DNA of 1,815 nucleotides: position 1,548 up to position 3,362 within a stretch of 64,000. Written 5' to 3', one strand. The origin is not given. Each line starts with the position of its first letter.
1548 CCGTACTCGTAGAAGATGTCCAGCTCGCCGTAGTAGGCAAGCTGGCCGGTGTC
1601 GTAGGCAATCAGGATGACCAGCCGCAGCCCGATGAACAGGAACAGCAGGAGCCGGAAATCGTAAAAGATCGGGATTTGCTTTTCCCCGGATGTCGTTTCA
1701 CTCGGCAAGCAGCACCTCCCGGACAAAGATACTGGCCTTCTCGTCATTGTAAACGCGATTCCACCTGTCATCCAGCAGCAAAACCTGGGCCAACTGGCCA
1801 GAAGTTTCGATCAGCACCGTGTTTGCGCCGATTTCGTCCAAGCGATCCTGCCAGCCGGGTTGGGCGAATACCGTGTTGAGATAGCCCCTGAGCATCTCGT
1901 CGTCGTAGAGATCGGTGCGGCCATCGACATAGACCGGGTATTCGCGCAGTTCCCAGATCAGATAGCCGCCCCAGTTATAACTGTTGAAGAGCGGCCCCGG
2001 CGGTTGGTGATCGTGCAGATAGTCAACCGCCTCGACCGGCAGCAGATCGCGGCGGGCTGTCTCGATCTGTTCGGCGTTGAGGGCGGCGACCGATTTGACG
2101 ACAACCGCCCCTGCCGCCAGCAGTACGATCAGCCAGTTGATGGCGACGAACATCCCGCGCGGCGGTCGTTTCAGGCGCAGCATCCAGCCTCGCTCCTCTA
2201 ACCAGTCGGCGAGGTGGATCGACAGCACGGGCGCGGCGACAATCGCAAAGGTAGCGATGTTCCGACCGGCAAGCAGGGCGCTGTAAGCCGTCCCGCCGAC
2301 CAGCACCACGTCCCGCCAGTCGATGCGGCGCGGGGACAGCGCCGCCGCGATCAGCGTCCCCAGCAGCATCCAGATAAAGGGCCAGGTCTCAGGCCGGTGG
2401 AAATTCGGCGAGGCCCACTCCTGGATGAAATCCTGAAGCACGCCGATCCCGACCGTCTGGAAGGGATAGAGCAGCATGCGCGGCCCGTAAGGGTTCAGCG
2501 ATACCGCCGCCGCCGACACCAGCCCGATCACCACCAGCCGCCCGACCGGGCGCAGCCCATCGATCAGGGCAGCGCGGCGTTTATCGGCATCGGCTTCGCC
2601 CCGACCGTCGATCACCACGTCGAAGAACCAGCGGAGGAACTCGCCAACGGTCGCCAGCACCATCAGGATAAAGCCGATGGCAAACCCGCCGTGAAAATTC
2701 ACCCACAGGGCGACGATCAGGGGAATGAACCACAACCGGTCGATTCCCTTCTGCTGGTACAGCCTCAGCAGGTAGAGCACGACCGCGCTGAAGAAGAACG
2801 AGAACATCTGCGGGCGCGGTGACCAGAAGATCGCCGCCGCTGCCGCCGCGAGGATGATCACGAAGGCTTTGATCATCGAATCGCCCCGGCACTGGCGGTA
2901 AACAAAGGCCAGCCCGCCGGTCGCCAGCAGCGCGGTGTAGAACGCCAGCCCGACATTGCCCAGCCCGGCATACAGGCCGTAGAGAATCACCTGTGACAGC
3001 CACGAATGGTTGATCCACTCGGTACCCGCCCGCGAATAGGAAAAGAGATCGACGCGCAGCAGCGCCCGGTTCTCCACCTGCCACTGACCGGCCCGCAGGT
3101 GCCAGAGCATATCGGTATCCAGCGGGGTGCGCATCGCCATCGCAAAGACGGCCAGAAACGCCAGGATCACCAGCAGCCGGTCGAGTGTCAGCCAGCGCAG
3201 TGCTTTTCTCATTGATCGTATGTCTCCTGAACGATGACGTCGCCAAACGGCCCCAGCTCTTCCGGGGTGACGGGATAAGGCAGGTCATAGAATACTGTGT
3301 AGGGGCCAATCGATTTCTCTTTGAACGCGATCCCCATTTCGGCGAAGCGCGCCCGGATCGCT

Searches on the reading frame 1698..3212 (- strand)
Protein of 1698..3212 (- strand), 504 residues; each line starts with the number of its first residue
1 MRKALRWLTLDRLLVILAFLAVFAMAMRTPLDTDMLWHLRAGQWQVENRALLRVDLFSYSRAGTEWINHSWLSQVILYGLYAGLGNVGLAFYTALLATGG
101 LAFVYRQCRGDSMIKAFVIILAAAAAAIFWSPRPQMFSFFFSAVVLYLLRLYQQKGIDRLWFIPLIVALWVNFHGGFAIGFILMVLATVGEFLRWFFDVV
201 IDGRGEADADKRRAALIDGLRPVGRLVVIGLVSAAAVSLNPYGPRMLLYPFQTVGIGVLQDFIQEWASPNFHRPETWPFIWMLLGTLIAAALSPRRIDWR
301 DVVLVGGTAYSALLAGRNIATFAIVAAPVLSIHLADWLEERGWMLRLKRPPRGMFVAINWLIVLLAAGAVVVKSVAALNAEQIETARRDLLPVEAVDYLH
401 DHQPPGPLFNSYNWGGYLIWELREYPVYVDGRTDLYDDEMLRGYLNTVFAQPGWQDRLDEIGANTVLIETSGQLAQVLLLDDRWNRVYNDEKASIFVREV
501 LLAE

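Call 41: search_protein_families(library=pfam, proteins=[window:1698-3212:-], max_evalue=0.001)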
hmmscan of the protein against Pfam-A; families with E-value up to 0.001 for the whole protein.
window:1698-3212:- (504 aa): 0 families

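Call 59: search_protein_families(library=pfam, proteins=[window:1698-3212:-], max_evalue=0.001)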
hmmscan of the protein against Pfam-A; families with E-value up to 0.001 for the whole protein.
window:1698-3212:- (504 aa): 0 families
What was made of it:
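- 476..4915 (-): Three more membrane-protein genes: GT87 (476-1771), a 504-aa protein with no family match (1698-3212) and PMT_2 (3209-4915). They extend the GT-C-rich neighbourhood. No family for the 504-aa protein (call 59).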
